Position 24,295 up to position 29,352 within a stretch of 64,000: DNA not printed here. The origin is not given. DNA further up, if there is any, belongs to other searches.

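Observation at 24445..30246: Adjacent cohesin-like lipoprotein and dockerin-like giant T9SS protein: candidate two-gene surface-tethering module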

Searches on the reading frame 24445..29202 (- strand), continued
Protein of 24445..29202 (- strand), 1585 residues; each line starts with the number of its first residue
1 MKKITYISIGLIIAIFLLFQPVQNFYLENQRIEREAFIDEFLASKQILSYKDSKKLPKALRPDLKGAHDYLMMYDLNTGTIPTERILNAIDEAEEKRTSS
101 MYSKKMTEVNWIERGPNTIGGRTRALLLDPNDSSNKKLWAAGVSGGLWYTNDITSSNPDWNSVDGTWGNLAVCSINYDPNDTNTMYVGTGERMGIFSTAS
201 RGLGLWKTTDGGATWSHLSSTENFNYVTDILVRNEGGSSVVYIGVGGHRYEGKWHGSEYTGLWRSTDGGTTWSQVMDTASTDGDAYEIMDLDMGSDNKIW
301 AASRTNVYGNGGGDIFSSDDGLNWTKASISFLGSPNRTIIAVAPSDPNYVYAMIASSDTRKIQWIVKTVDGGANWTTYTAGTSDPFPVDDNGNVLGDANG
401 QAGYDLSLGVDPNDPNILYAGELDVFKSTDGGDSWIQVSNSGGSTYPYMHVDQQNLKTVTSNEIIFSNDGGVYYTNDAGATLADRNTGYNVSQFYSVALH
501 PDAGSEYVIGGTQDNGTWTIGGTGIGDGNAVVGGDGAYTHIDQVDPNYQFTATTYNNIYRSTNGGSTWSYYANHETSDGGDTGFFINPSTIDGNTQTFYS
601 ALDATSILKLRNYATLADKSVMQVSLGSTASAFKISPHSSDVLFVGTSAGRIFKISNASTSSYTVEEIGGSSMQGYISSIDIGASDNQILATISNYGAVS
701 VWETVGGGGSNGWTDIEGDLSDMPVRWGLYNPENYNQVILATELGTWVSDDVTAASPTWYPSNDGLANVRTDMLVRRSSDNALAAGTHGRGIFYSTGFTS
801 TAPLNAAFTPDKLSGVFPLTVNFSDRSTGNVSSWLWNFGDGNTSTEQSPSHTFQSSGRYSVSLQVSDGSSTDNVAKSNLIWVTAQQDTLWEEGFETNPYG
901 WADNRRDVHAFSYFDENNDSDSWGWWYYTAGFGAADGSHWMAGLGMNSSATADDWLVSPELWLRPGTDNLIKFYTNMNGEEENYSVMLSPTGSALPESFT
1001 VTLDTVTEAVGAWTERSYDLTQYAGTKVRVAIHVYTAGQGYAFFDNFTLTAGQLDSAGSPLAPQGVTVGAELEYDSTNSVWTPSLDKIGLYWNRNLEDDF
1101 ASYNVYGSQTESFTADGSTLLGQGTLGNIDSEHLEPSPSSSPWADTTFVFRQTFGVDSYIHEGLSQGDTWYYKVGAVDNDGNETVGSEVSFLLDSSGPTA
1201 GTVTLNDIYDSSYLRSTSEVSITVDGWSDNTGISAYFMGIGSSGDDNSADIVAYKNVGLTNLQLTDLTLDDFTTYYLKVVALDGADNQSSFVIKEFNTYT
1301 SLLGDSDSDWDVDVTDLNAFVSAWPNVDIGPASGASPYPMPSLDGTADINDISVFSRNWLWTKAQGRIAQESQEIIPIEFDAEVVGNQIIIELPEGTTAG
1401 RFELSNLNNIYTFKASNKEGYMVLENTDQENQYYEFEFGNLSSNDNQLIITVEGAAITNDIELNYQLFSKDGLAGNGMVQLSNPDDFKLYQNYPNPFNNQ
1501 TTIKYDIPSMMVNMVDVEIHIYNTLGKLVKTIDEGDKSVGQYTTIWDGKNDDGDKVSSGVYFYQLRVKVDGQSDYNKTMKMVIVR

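Call 10: find_homologous_proteins(query=window:24445-29202:-, max_evalue=0.00001)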
Query window:24445-29202:- (1585 aa): 4362 proteins with E <= 0.00001 among 8000 candidates; the best 120 are listed.
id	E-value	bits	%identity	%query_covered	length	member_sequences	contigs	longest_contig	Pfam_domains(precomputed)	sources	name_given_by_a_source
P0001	0.0e+0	3589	99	100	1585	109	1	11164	PF00801.27,PF13585.13,PF18962.8,PF13860.13,PF18911.7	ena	-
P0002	0.0e+0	2870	78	100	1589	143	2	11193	PF00801.27,PF13585.13,PF18962.8,PF13860.13,PF18911.7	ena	-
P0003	0.0e+0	2632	72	100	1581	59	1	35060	PF00801.27,PF13585.13,PF18962.8,PF13860.13,PF18911.7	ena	-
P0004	0.0e+0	2631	72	100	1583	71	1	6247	PF00801.27,PF13585.13,PF18962.8,PF13860.13,PF18911.7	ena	-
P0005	0.0e+0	2625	72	100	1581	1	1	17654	PF00801.27,PF13585.13,PF18962.8,PF13860.13,PF18911.7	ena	-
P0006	0.0e+0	2623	72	100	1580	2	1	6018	PF00801.27,PF13585.13,PF18962.8,PF13860.13,PF18911.7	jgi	-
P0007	0.0e+0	2623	72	100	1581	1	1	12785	PF00801.27,PF13585.13,PF18962.8,PF13860.13,PF18911.7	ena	-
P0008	0.0e+0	2619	72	100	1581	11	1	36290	PF00801.27,PF13585.13,PF18962.8,PF13860.13,PF18911.7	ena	-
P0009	0.0e+0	2616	72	100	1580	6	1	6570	PF00801.27,PF13585.13,PF18962.8,PF13860.13,PF18911.7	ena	-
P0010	0.0e+0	2597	71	100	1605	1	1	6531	PF00801.27,PF07675.19,PF13860.13,PF18911.7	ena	-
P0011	0.0e+0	2595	71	100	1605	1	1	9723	PF00801.27,PF18962.8,PF07675.19,PF13860.13,PF18911.7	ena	-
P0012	0.0e+0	2593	71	100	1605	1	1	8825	PF00801.27,PF07675.19,PF13860.13,PF18911.7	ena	-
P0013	0.0e+0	2593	70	100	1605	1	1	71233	PF00801.27,PF18962.8,PF07675.19,PF13860.13,PF18911.7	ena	-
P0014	0.0e+0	2591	71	100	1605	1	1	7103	PF00801.27,PF07675.19,PF13860.13,PF18911.7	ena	-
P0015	0.0e+0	2590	71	100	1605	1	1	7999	PF00801.27,PF07675.19,PF13860.13,PF18911.7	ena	-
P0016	0.0e+0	2589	70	100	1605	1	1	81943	PF00801.27,PF18962.8,PF07675.19,PF13860.13,PF18911.7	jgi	-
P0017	0.0e+0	2589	71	100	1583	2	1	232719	PF00801.27,PF13585.13,PF18962.8,PF07675.19,PF13860.13,PF18911.7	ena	-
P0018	0.0e+0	2588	71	100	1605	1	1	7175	PF00801.27,PF07675.19,PF13860.13,PF18911.7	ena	-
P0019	0.0e+0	2586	71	100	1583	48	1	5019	PF00801.27,PF13585.13,PF18962.8,PF07675.19,PF13860.13,PF18911.7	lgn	-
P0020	0.0e+0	2584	70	100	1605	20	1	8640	PF00801.27,PF07675.19,PF13860.13,PF18911.7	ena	-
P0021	0.0e+0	2581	70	100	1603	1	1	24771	PF00801.27,PF18962.8,PF13860.13,PF18911.7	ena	-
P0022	0.0e+0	2581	70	100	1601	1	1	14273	PF00801.27,PF07675.19,PF13860.13,PF18911.7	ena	-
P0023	0.0e+0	2580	70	100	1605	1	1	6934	PF00801.27,PF18962.8,PF07675.19,PF13860.13,PF18911.7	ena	-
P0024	0.0e+0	2580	70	100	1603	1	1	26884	PF00801.27,PF18962.8,PF07675.19,PF13860.13,PF18911.7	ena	-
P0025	0.0e+0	2578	70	100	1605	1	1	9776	PF00801.27,PF18962.8,PF07675.19,PF13860.13,PF18911.7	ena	-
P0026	0.0e+0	2573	70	100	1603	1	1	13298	PF00801.27,PF18962.8,PF07675.19,PF13860.13,PF18911.7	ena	-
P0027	0.0e+0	2546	69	100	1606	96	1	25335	PF00801.27,PF13585.13,PF13860.13,PF18911.7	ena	-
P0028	0.0e+0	2542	70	100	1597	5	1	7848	PF00801.27,PF13585.13,PF13860.13,PF18911.7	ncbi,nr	ncbi:MAG: PKD domain-containing protein [Candidatus Neomarinimicrobiota bacterium]|nr:PKD domain-con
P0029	0.0e+0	2502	69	100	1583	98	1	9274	PF00801.27,PF13585.13,PF18962.8,PF13860.13,PF18911.7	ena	-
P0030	0.0e+0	2499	69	82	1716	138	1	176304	PF00801.27,PF13585.13,PF13860.13,PF18911.7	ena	-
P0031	0.0e+0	2355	65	100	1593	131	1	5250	PF00801.27,PF13585.13,PF18962.8,PF13860.13,PF18911.7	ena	-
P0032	0.0e+0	2322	66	100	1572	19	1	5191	PF00801.27,PF13585.13,PF18962.8,PF13860.13,PF18911.7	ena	-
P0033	0.0e+0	2320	65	100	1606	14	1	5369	PF00801.27,PF13585.13,PF07675.19,PF13860.13,PF18911.7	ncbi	-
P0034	0.0e+0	2310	65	100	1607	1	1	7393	PF00801.27,PF18962.8,PF13860.13,PF18911.7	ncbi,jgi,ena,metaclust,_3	metaclust:\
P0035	0.0e+0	2298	65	100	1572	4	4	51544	PF00801.27,PF13585.13,PF18962.8,PF13860.13,PF18911.7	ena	-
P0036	0.0e+0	2296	65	100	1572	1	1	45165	PF00801.27,PF13585.13,PF18962.8,PF13860.13,PF18911.7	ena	-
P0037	0.0e+0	2254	64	100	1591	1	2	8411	PF00801.27,PF13585.13,PF18962.8,PF13860.13,PF18911.7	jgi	jgi:PKD repeat protein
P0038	0.0e+0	2225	61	100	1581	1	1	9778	PF00801.27,PF13585.13,PF18962.8,PF13860.13,PF18911.7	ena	-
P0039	0.0e+0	2218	62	99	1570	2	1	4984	PF00801.27,PF13585.13,PF18962.8,PF13860.13,PF18911.7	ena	-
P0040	0.0e+0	2164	61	100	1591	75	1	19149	PF00801.27,PF13585.13,PF18962.8,PF13860.13,PF18911.7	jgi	-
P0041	0.0e+0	2163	62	100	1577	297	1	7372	PF00801.27,PF13585.13,PF18962.8,PF07675.19,PF13860.13,PF18911.7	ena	-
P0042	0.0e+0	2159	60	100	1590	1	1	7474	PF00801.27,PF13585.13,PF18962.8,PF13860.13,PF18911.7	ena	-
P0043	0.0e+0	2155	60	100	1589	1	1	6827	PF00801.27,PF13585.13,PF18962.8,PF13860.13,PF18911.7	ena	-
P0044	0.0e+0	2155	60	100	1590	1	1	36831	PF00801.27,PF13585.13,PF18962.8,PF13860.13,PF18911.7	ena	-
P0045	0.0e+0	2155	60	100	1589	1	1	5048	PF00801.27,PF13585.13,PF18962.8,PF13860.13,PF18911.7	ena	-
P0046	0.0e+0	2154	60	100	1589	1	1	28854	PF00801.27,PF13585.13,PF18962.8,PF13860.13,PF18911.7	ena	-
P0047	0.0e+0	2154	60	100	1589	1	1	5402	PF00801.27,PF13585.13,PF18962.8,PF13860.13,PF18911.7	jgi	-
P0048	0.0e+0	2154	60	100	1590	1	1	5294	PF00801.27,PF13585.13,PF18962.8,PF13860.13,PF18911.7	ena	-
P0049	0.0e+0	2153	60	100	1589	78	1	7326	PF00801.27,PF13585.13,PF18962.8,PF13860.13,PF18911.7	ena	-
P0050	0.0e+0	2152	60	100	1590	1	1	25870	PF00801.27,PF13585.13,PF18962.8,PF13860.13,PF18911.7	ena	-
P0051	0.0e+0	2151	60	100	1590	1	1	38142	PF00801.27,PF13585.13,PF18962.8,PF13860.13,PF18911.7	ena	-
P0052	0.0e+0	2151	60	100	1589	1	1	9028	PF00801.27,PF13585.13,PF18962.8,PF13860.13,PF18911.7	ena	-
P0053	0.0e+0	2150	60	100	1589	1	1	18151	PF00801.27,PF13585.13,PF18962.8,PF13860.13,PF18911.7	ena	-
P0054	0.0e+0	2150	60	100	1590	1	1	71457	PF00801.27,PF13585.13,PF18962.8,PF13860.13,PF18911.7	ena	-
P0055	0.0e+0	2150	60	100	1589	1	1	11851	PF00801.27,PF13585.13,PF18962.8,PF13860.13,PF18911.7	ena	-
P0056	0.0e+0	2148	60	100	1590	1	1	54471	PF00801.27,PF13585.13,PF18962.8,PF13860.13,PF18911.7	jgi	-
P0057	0.0e+0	2148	60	100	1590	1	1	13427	PF00801.27,PF13585.13,PF18962.8,PF13860.13,PF18911.7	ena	-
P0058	0.0e+0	2146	60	100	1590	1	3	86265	PF00801.27,PF13585.13,PF18962.8,PF13860.13,PF18911.7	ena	-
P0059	0.0e+0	2146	60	100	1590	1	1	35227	PF00801.27,PF13585.13,PF18962.8,PF13860.13,PF18911.7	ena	-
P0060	0.0e+0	2146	60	100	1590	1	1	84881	PF00801.27,PF13585.13,PF18962.8,PF13860.13,PF18911.7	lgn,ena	-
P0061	0.0e+0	2146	60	100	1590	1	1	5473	PF00801.27,PF13585.13,PF18962.8,PF13860.13,PF18911.7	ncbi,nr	ncbi:PKD domain-containing protein [Candidatus Marinimicrobia bacterium]|nr:PKD domain-containing pr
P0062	0.0e+0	2146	60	100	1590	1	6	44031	PF00801.27,PF13585.13,PF18962.8,PF13860.13,PF18911.7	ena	-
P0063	0.0e+0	2145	60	100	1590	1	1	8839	PF00801.27,PF13585.13,PF18962.8,PF13860.13,PF18911.7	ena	-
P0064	0.0e+0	2145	60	100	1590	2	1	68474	PF00801.27,PF13585.13,PF18962.8,PF13860.13,PF18911.7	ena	-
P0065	0.0e+0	2145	60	100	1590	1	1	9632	PF00801.27,PF13585.13,PF18962.8,PF13860.13,PF18911.7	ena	-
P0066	0.0e+0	2145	60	100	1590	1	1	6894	PF00801.27,PF13585.13,PF18962.8,PF13860.13,PF18911.7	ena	-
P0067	0.0e+0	2145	60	100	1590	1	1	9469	PF00801.27,PF13585.13,PF18962.8,PF13860.13,PF18911.7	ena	-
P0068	0.0e+0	2145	60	100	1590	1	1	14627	PF00801.27,PF13585.13,PF18962.8,PF13860.13,PF18911.7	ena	-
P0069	0.0e+0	2145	60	100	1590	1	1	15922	PF00801.27,PF13585.13,PF18962.8,PF13860.13,PF18911.7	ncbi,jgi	-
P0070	0.0e+0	2145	60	100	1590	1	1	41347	PF00801.27,PF13585.13,PF18962.8,PF13860.13,PF18911.7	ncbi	-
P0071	0.0e+0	2144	60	100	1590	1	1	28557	PF00801.27,PF13585.13,PF18962.8,PF13860.13,PF18911.7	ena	-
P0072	0.0e+0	2144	60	100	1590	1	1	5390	PF00801.27,PF13585.13,PF18962.8,PF13860.13,PF18911.7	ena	-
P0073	0.0e+0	2144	60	100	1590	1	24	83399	PF00801.27,PF13585.13,PF18962.8,PF13860.13,PF18911.7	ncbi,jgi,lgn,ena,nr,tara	ncbi:PKD domain-containing protein [Candidatus Marinimicrobia bacterium]|nr:PKD domain-containing pr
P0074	0.0e+0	2144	60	100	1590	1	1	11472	PF00801.27,PF13585.13,PF18962.8,PF13860.13,PF18911.7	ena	-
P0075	0.0e+0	2144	60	100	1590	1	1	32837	PF00801.27,PF13585.13,PF18962.8,PF13860.13,PF18911.7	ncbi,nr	ncbi:PKD domain-containing protein [bacterium]|nr:PKD domain-containing protein [bacterium]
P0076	0.0e+0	2144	60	100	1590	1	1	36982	PF00801.27,PF13585.13,PF18962.8,PF13860.13,PF18911.7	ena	-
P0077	0.0e+0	2143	60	100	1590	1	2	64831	PF00801.27,PF13585.13,PF18962.8,PF13860.13,PF18911.7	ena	-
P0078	0.0e+0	2143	60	100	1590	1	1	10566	PF00801.27,PF13585.13,PF18962.8,PF13860.13,PF18911.7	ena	-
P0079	0.0e+0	2143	60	100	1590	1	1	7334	PF00801.27,PF13585.13,PF18962.8,PF13860.13,PF18911.7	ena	-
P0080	0.0e+0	2143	60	100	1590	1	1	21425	PF00801.27,PF13585.13,PF18962.8,PF13860.13,PF18911.7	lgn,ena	-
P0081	0.0e+0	2143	60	100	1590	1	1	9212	PF00801.27,PF13585.13,PF18962.8,PF13860.13,PF18911.7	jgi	-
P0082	0.0e+0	2143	60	100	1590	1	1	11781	PF00801.27,PF13585.13,PF18962.8,PF13860.13,PF18911.7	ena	-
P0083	0.0e+0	2143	60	100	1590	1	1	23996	PF00801.27,PF13585.13,PF18962.8,PF13860.13,PF18911.7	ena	-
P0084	0.0e+0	2142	60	100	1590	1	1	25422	PF00801.27,PF13585.13,PF18962.8,PF13860.13,PF18911.7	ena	-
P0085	0.0e+0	2142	60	100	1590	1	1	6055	PF00801.27,PF13585.13,PF18962.8,PF13860.13,PF18911.7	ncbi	-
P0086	0.0e+0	2142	60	100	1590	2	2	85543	PF00801.27,PF13585.13,PF18962.8,PF13860.13,PF18911.7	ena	-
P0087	0.0e+0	2142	60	100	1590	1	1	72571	PF00801.27,PF13585.13,PF18962.8,PF13860.13,PF18911.7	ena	-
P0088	0.0e+0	2141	60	100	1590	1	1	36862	PF00801.27,PF13585.13,PF18962.8,PF13860.13,PF18911.7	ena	-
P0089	0.0e+0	2133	60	99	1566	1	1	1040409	PF00801.27,PF13585.13,PF18962.8,PF13860.13,PF18911.7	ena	-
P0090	0.0e+0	2109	74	77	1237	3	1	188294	PF00801.27,PF18911.7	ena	-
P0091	0.0e+0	2107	59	100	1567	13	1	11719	PF00801.27,PF13585.13,PF18962.8,PF13860.13,PF18911.7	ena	-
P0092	0.0e+0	2087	59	100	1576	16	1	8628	PF00801.27,PF13585.13,PF18962.8,PF13860.13,PF18911.7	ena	-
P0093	0.0e+0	2044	72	77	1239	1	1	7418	PF00801.27,PF07675.19,PF18911.7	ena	-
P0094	0.0e+0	2044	58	100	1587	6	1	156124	PF00801.27,PF13585.13,PF18962.8,PF13860.13,PF18911.7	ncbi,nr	ncbi:PKD domain-containing protein [Candidatus Marinimicrobia bacterium]|nr:PKD domain-containing pr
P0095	0.0e+0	2033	58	100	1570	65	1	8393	PF00801.27,PF13585.13,PF18962.8,PF13860.13,PF18911.7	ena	-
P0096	0.0e+0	2021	58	100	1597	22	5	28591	PF00801.27,PF13585.13,PF18962.8,PF13860.13,PF18911.7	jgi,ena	-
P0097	0.0e+0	1997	57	100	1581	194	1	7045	PF00801.27,PF13585.13,PF18962.8,PF13860.13,PF18911.7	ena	-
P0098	0.0e+0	1982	57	100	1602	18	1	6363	PF00801.27,PF13585.13,PF18962.8,PF13860.13,PF18911.7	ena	-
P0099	0.0e+0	1974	57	100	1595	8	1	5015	PF00801.27,PF13585.13,PF18962.8,PF13860.13,PF18911.7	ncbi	-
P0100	0.0e+0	1973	58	100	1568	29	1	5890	PF00801.27,PF13585.13,PF18962.8,PF13860.13,PF18911.7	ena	-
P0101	0.0e+0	1927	55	100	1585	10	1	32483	PF00801.27,PF13585.13,PF18962.8,PF24316.2,PF13860.13,PF18911.7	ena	-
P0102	0.0e+0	1916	55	100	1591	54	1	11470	PF00801.27,PF13585.13,PF18962.8,PF13860.13,PF18911.7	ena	-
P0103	0.0e+0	1915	56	100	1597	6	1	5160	PF00801.27,PF13585.13,PF18962.8,PF13860.13,PF18911.7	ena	-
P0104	0.0e+0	1915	55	100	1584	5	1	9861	PF00801.27,PF13585.13,PF18962.8,PF24316.2,PF13860.13,PF18911.7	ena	-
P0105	0.0e+0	1912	55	100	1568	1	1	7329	PF00801.27,PF13585.13,PF18962.8,PF13860.13,PF18911.7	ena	-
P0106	0.0e+0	1912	55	100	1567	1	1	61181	PF00801.27,PF13585.13,PF18962.8,PF13860.13,PF18911.7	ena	-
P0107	0.0e+0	1912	55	100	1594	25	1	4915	PF00801.27,PF13585.13,PF18962.8,PF13860.13,PF18911.7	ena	-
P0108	0.0e+0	1912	55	100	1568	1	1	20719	PF00801.27,PF13585.13,PF18962.8,PF13860.13,PF18911.7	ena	-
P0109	0.0e+0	1910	55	100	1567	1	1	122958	PF00801.27,PF13585.13,PF18962.8,PF13860.13,PF18911.7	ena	-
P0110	0.0e+0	1909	55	100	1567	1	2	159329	PF00801.27,PF13585.13,PF18962.8,PF13860.13,PF18911.7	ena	-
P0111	0.0e+0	1909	55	100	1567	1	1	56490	PF00801.27,PF13585.13,PF18962.8,PF13860.13,PF18911.7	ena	-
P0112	0.0e+0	1908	55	100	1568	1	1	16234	PF00801.27,PF13585.13,PF18962.8,PF13860.13,PF18911.7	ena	-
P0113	0.0e+0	1906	55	100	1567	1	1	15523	PF00801.27,PF13585.13,PF18962.8,PF13860.13,PF18911.7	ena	-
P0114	0.0e+0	1905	55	100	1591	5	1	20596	PF00801.27,PF13585.13,PF18962.8,PF24316.2,PF13860.13,PF18911.7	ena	-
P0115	0.0e+0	1903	55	100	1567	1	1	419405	PF00801.27,PF13585.13,PF18962.8,PF13860.13,PF18911.7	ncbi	-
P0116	0.0e+0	1901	55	100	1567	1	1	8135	PF00801.27,PF13585.13,PF18962.8,PF13860.13,PF18911.7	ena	-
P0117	0.0e+0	1899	55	100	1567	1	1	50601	PF00801.27,PF13585.13,PF18962.8,PF13860.13,PF18911.7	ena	-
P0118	0.0e+0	1899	55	100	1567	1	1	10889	PF00801.27,PF13585.13,PF18962.8,PF13860.13,PF18911.7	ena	-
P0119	0.0e+0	1899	55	100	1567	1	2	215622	PF00801.27,PF13585.13,PF18962.8,PF13860.13,PF18911.7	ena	-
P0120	0.0e+0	1899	55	100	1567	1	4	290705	PF00801.27,PF13585.13,PF18962.8,PF13860.13,PF18911.7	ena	-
